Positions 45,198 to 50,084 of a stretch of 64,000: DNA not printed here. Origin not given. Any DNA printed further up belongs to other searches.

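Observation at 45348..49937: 1529-aa single-chain fusion of a double activase with an HAD/BCR-type enzyme (PlsA/PlsR- or Ger-like ether-lipid candidate)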

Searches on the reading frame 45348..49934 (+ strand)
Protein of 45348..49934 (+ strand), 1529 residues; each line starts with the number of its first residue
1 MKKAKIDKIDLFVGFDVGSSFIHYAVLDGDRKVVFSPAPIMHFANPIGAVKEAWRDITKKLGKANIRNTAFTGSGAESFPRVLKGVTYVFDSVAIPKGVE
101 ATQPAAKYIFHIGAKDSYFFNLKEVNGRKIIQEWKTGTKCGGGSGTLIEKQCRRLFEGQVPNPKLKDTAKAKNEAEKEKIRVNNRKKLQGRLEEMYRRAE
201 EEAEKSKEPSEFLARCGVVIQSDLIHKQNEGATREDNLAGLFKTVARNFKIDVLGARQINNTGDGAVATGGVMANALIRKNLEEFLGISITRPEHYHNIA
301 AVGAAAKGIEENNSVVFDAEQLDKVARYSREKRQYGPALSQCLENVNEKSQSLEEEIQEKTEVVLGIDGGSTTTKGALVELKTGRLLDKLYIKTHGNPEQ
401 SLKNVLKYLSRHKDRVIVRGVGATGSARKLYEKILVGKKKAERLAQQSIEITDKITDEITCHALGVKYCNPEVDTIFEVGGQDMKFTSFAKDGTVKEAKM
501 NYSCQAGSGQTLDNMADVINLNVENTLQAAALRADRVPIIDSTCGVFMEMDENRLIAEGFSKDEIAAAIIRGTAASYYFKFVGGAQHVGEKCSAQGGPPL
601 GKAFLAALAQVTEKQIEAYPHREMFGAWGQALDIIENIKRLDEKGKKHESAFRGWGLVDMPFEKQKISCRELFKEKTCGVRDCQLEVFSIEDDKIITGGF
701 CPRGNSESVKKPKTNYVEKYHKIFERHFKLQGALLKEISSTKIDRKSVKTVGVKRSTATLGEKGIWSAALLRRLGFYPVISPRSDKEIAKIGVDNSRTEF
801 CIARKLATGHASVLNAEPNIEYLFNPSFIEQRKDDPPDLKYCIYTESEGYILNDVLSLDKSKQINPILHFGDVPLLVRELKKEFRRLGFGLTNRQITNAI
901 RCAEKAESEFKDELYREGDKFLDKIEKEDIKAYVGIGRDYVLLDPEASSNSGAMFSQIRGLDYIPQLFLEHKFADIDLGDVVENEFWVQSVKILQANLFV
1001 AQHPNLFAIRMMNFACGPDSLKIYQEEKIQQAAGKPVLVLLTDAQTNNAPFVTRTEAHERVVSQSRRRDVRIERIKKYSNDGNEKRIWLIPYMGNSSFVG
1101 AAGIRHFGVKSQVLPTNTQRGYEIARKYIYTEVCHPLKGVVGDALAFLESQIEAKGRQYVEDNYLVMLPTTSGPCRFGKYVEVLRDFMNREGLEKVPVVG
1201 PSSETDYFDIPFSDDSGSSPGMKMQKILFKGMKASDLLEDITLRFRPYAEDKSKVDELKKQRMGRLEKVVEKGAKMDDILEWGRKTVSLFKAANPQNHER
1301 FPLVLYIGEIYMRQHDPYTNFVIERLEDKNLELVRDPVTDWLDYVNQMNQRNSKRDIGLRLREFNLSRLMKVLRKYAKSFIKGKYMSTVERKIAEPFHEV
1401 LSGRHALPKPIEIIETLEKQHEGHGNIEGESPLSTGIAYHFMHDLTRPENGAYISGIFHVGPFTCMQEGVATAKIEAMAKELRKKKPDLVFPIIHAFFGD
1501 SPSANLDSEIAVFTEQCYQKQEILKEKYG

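Call 3: search_protein_families(library=pfam, proteins=[window:45348-49934:+], max_evalue=0.01)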
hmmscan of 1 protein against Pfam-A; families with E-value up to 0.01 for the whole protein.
window:45348-49934:+ (1529 aa): 2 families
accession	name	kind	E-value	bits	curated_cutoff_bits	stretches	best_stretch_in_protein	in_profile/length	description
PF01869.26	BcrAD_BadFG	-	1.6e-34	120.2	31.5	2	365-632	1-269/271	BadF/BadG/BcrA/BcrD ATPase family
PF09989.15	DUF2229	-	1.2e-32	113.8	29.4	1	752-958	3-208/218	CoA enzyme activase uncharacterised domain (DUF2229)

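Call 4: search_protein_families(library=ncbifam, proteins=[window:45348-49934:+], max_evalue=0.01)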
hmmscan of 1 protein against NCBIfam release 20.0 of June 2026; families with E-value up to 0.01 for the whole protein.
window:45348-49934:+ (1529 aa): 6 families
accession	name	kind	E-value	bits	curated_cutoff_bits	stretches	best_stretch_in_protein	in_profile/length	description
TIGR00241.1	CoA_E_activ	domain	2.1e-43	148.6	125.4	3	364-632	2-247/248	acyl-CoA dehydratase activase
TIGR02259.1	benz_CoA_red_A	equivalog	3.2e-16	59.1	578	1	453-571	248-365/432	benzoyl-CoA reductase subunit A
TIGR03286.1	methan_mark_15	hypoth_equivalog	4.1e-16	59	455.75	1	353-632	137-399/404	methanogenesis marker 15 protein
TIGR02261.1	benz_CoA_red_D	equivalog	2.4e-14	53.2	312.85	1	459-614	84-237/262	benzoyl-CoA reductase subunit D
TIGR03192.1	benz_CoA_bzdQ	equivalog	1.3e-12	47.8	380.2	1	448-572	100-225/293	benzoyl-CoA reductase, bzd-type, subunit Q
NF009842.0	PRK13317.1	equivalog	0.0079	15.6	234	0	363-470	3-88/277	type II pantothenate kinase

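Call 8: find_homologous_proteins(query=window:45348-49934:+, max_evalue=1e-10)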
Query window:45348-49934:+ (1529 aa): 2309 proteins with E <= 1e-10 among 8000 candidates; the best 120 are listed.
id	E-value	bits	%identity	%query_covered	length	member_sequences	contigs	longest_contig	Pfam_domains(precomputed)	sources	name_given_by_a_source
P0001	0.0e+0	3349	96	100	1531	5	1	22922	PF01869.27,PF09989.16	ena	-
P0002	0.0e+0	2836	79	99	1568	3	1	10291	PF01869.27,PF09989.16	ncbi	-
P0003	0.0e+0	2823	79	100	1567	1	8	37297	PF01869.27,PF09989.16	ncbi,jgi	-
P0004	0.0e+0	2819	79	99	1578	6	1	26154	PF01869.27,PF09989.16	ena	-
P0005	0.0e+0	2818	79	99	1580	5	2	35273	PF01869.27,PF09989.16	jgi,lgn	jgi:activator of 2-hydroxyglutaryl-CoA dehydratase/predicted nucleotide-binding protein (sugar kinas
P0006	0.0e+0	2817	78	100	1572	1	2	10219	PF01869.27,PF09989.16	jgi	-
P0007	0.0e+0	2811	79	99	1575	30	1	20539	PF01869.27,PF09989.16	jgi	-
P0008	0.0e+0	2806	79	99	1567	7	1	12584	PF01869.27,PF09989.16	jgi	-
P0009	0.0e+0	2804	78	99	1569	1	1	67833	PF01869.27,PF09989.16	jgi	-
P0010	0.0e+0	2799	78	99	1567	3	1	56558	PF01869.27,PF09989.16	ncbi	-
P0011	0.0e+0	2799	78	99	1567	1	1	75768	PF01869.27,PF09989.16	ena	-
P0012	0.0e+0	2797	78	100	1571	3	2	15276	PF01869.27,PF09989.16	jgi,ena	-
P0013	0.0e+0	2792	78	99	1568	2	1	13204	PF01869.27,PF09989.16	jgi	-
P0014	0.0e+0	2790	78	99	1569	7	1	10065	PF01869.27,PF09989.16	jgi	-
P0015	0.0e+0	2789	78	100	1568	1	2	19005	PF01869.27,PF09989.16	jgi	-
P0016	0.0e+0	2786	78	100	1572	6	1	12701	PF01869.27,PF09989.16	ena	-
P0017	0.0e+0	2785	78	99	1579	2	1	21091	PF01869.27,PF09989.16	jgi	jgi:activator of 2-hydroxyglutaryl-CoA dehydratase/predicted nucleotide-binding protein (sugar kinas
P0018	0.0e+0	2783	78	99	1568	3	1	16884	PF01869.27,PF09989.16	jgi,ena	-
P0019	0.0e+0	2777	77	99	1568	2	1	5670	PF01869.27,PF09989.16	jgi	jgi:activator of 2-hydroxyglutaryl-CoA dehydratase/predicted nucleotide-binding protein (sugar kinas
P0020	0.0e+0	2764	77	100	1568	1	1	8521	PF01869.27,PF09989.16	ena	-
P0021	0.0e+0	2762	77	100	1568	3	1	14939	PF01869.27,PF09989.16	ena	-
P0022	0.0e+0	2762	77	99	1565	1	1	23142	PF01869.27,PF09989.16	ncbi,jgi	ncbi:MAG: acyl-CoA dehydratase activase-related protein [Planctomycetota bacterium]|jgi:activator of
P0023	0.0e+0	2759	77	99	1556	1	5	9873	PF01869.27,PF09989.16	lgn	-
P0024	0.0e+0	2756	77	99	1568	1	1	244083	PF01869.27,PF09989.16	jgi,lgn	-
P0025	0.0e+0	2753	77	100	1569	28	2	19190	PF01869.27,PF09989.16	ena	-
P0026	0.0e+0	2751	77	100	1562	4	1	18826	PF01869.27,PF09989.16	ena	-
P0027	0.0e+0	2751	77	100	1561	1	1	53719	PF01869.27,PF09989.16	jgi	-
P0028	0.0e+0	2750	77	99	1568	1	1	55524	PF01869.27,PF09989.16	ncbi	-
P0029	0.0e+0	2749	77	99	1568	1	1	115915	PF01869.27,PF09989.16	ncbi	-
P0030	0.0e+0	2747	77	99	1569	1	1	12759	PF01869.27,PF09989.16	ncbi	-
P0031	0.0e+0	2747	77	99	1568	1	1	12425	PF01869.27,PF09989.16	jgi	-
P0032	0.0e+0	2744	77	100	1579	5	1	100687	PF01869.27,PF09989.16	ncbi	-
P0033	0.0e+0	2741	77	100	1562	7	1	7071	PF01869.27,PF09989.16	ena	-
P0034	0.0e+0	2741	77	100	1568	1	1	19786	PF01869.27,PF09989.16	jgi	-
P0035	0.0e+0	2740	77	99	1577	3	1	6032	PF01869.27,PF09989.16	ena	-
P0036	0.0e+0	2740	76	100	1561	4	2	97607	PF01869.27,PF09989.16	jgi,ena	-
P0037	0.0e+0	2740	77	99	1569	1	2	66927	PF01869.27,PF09989.16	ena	-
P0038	0.0e+0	2740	77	100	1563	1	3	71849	PF01869.27,PF09989.16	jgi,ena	-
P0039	0.0e+0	2739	77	99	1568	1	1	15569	PF01869.27,PF09989.16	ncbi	-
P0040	0.0e+0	2735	77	99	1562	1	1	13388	PF01869.27,PF09989.16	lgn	-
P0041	0.0e+0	2732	77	99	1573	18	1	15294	PF01869.27,PF09989.16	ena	-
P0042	0.0e+0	2732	77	99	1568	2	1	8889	PF01869.27,PF09989.16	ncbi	-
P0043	0.0e+0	2730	76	100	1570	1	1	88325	PF01869.27,PF09989.16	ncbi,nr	ncbi:MAG: CoA activase [Planctomycetes bacterium]|nr:CoA activase [Planctomycetota bacterium]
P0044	0.0e+0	2728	76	100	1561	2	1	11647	PF01869.27,PF09989.16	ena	-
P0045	0.0e+0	2727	76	100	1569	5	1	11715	PF01869.27,PF09989.16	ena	-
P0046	0.0e+0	2725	76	99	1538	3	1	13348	PF01869.27,PF09989.16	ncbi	-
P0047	0.0e+0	2725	76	100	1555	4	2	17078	PF01869.27,PF09989.16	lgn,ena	-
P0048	0.0e+0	2725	76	99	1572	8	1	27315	PF01869.27,PF09989.16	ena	-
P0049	0.0e+0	2724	76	100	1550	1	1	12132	PF01869.27,PF09989.16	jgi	jgi:activator of 2-hydroxyglutaryl-CoA dehydratase/predicted nucleotide-binding protein (sugar kinas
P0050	0.0e+0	2724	77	99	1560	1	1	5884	PF01869.27,PF09989.16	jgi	jgi:activator of 2-hydroxyglutaryl-CoA dehydratase/predicted nucleotide-binding protein (sugar kinas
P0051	0.0e+0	2722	76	99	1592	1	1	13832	PF01869.27,PF09989.16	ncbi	-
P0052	0.0e+0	2722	76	99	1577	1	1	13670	PF01869.27,PF09989.16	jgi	-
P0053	0.0e+0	2719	76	100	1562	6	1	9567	PF01869.27,PF09989.16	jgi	jgi:activator of 2-hydroxyglutaryl-CoA dehydratase/predicted nucleotide-binding protein (sugar kinas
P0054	0.0e+0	2719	76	99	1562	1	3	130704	PF01869.27,PF09989.16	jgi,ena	-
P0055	0.0e+0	2717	75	99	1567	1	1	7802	PF01869.27,PF09989.16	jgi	jgi:activator of 2-hydroxyglutaryl-CoA dehydratase/predicted nucleotide-binding protein (sugar kinas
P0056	0.0e+0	2717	76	99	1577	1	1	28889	PF01869.27,PF09989.16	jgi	jgi:activator of 2-hydroxyglutaryl-CoA dehydratase/predicted nucleotide-binding protein (sugar kinas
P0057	0.0e+0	2716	76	100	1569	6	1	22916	PF01869.27,PF09989.16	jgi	jgi:activator of 2-hydroxyglutaryl-CoA dehydratase/predicted nucleotide-binding protein (sugar kinas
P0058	0.0e+0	2716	76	99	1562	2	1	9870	PF01869.27,PF09989.16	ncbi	-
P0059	0.0e+0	2713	77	99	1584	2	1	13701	PF01869.27,PF09989.16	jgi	jgi:activator of 2-hydroxyglutaryl-CoA dehydratase/predicted nucleotide-binding protein (sugar kinas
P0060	0.0e+0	2713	76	99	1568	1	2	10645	PF01869.27,PF09989.16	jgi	jgi:activator of 2-hydroxyglutaryl-CoA dehydratase/predicted nucleotide-binding protein (sugar kinas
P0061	0.0e+0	2711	76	99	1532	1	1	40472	PF01869.27,PF09989.16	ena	-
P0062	0.0e+0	2711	76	99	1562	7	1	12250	PF01869.27,PF09989.16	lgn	-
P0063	0.0e+0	2711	76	100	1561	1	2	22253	PF01869.27,PF09989.16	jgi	-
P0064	0.0e+0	2709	76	99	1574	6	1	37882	PF01869.27,PF09989.16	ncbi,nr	ncbi:MAG: acyl-CoA dehydratase activase-related protein [Sedimentisphaerales bacterium]|nr:acyl-CoA 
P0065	0.0e+0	2709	76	100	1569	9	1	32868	PF01869.27,PF09989.16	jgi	jgi:activator of 2-hydroxyglutaryl-CoA dehydratase/predicted nucleotide-binding protein (sugar kinas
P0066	0.0e+0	2708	75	99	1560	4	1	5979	PF01869.27,PF09989.16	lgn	-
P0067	0.0e+0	2707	75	99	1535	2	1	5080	PF01869.27,PF09989.16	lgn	-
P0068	0.0e+0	2706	75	99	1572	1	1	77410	PF01869.27,PF09989.16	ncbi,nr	ncbi:MAG: hypothetical protein JW837_14350 [Sedimentisphaerales bacterium]|nr:hypothetical protein [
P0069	0.0e+0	2706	76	99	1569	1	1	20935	PF01869.27,PF09989.16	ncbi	-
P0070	0.0e+0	2704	76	99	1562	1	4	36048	PF01869.27,PF09989.16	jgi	jgi:activator of 2-hydroxyglutaryl-CoA dehydratase/predicted nucleotide-binding protein (sugar kinas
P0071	0.0e+0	2701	74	100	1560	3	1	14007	PF01869.27,PF09989.16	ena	-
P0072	0.0e+0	2699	76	99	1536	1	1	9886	PF01869.27,PF09989.16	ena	-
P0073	0.0e+0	2698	75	99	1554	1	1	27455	PF01869.27,PF09989.16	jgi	-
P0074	0.0e+0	2697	75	100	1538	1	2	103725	PF01869.27,PF09989.16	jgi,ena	-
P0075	0.0e+0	2696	75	99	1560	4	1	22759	PF01869.27,PF09989.16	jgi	-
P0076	0.0e+0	2691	75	99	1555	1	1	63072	PF01869.27,PF09989.16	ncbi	-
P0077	0.0e+0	2690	75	100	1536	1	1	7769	PF01869.27,PF09989.16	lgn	-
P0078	0.0e+0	2689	75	99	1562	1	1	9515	PF01869.27,PF09989.16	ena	-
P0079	0.0e+0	2689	74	100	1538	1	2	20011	PF01869.27,PF09989.16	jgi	-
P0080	0.0e+0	2687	76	99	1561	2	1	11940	PF01869.27,PF09989.16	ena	-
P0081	0.0e+0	2687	75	99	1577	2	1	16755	PF01869.27,PF09989.16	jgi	jgi:activator of 2-hydroxyglutaryl-CoA dehydratase/predicted nucleotide-binding protein (sugar kinas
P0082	0.0e+0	2687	75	99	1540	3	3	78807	PF01869.27,PF09989.16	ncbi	ncbi:MAG: acyl-CoA dehydratase activase-related protein [Planctomycetota bacterium]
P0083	0.0e+0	2684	74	100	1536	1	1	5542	PF01869.27,PF02782.23,PF09989.16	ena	-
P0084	0.0e+0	2684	75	99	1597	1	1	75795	PF01869.27,PF09989.16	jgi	-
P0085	0.0e+0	2683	75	99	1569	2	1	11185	PF01869.27,PF09989.16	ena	-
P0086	0.0e+0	2682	75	99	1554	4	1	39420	PF01869.27,PF09989.16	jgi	-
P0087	0.0e+0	2679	75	99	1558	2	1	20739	PF01869.27,PF09989.16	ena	-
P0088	0.0e+0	2678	76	99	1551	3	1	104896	PF01869.27,PF09989.16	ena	-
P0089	0.0e+0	2677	75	99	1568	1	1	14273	PF01869.27,PF09989.16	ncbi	-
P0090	0.0e+0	2676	75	99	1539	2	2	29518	PF01869.27,PF09989.16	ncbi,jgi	ncbi:MAG: acyl-CoA dehydratase activase-related protein [Planctomycetota bacterium]|jgi:activator of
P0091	0.0e+0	2676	74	100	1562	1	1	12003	PF01869.27,PF09989.16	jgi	-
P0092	0.0e+0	2676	75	99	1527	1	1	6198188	PF01869.27,PF09989.16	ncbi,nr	ncbi:MAG: hypothetical protein JSU70_21925 [Phycisphaerales bacterium]|nr:MAG: hypothetical protein 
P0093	0.0e+0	2675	75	99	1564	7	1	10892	PF01869.27,PF09989.16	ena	-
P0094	0.0e+0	2675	75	100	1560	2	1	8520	PF01869.27,PF09989.16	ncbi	-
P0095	0.0e+0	2673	75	99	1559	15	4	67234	PF01869.27,PF09989.16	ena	-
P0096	0.0e+0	2672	75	99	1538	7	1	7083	PF01869.27,PF09989.16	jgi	-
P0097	0.0e+0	2668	75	99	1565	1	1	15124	PF01869.27,PF09989.16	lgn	-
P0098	0.0e+0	2668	74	99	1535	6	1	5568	PF01869.27,PF09989.16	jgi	-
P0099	0.0e+0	2666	74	100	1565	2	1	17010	PF01869.27,PF09989.16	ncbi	ncbi:MAG: BadF/BadG/BcrA/BcrD ATPase family protein [Planctomycetota bacterium]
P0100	0.0e+0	2666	74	100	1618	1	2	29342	PF01869.27,PF09989.16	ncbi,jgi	-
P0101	0.0e+0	2665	74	99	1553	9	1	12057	PF01869.27,PF09989.16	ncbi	ncbi:MAG: acyl-CoA dehydratase activase-related protein [Planctomycetota bacterium]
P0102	0.0e+0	2665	75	99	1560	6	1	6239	PF01869.27,PF09989.16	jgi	-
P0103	0.0e+0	2665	75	99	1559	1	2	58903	PF01869.27,PF09989.16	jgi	jgi:activator of 2-hydroxyglutaryl-CoA dehydratase/predicted nucleotide-binding protein (sugar kinas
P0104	0.0e+0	2663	74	99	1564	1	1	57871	PF01869.27,PF09989.16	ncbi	-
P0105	0.0e+0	2661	75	99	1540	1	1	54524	PF01869.27,PF09989.16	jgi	jgi:activator of 2-hydroxyglutaryl-CoA dehydratase/predicted nucleotide-binding protein (sugar kinas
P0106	0.0e+0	2660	74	99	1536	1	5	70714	PF01869.27,PF02782.23,PF09989.16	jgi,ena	-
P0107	0.0e+0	2659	75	99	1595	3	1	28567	PF01869.27,PF09989.16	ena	-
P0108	0.0e+0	2659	75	99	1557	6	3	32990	PF01869.27,PF09989.16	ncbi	ncbi:MAG: acyl-CoA dehydratase activase-related protein [Planctomycetota bacterium]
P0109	0.0e+0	2658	75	99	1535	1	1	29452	PF01869.27,PF09989.16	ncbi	-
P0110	0.0e+0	2657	74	100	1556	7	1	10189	PF01869.27,PF09989.16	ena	-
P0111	0.0e+0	2655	74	99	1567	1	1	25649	PF01869.27,PF09989.16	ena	-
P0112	0.0e+0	2655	74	99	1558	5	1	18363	PF01869.27,PF09989.16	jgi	-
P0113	0.0e+0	2654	75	99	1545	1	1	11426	PF01869.27,PF09989.16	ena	-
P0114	0.0e+0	2652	74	100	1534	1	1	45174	PF01869.27,PF09989.16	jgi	-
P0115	0.0e+0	2651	74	99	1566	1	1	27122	PF01869.27,PF09989.16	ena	-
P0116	0.0e+0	2651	74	99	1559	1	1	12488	PF01869.27,PF09989.16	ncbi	-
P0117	0.0e+0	2651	74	100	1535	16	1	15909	PF01869.27,PF09989.16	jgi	-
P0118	0.0e+0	2650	74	99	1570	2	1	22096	PF01869.27,PF09989.16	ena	-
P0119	0.0e+0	2648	74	99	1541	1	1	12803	PF01869.27,PF09989.16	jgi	-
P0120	0.0e+0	2647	75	100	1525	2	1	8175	PF01869.27,PF09989.16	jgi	-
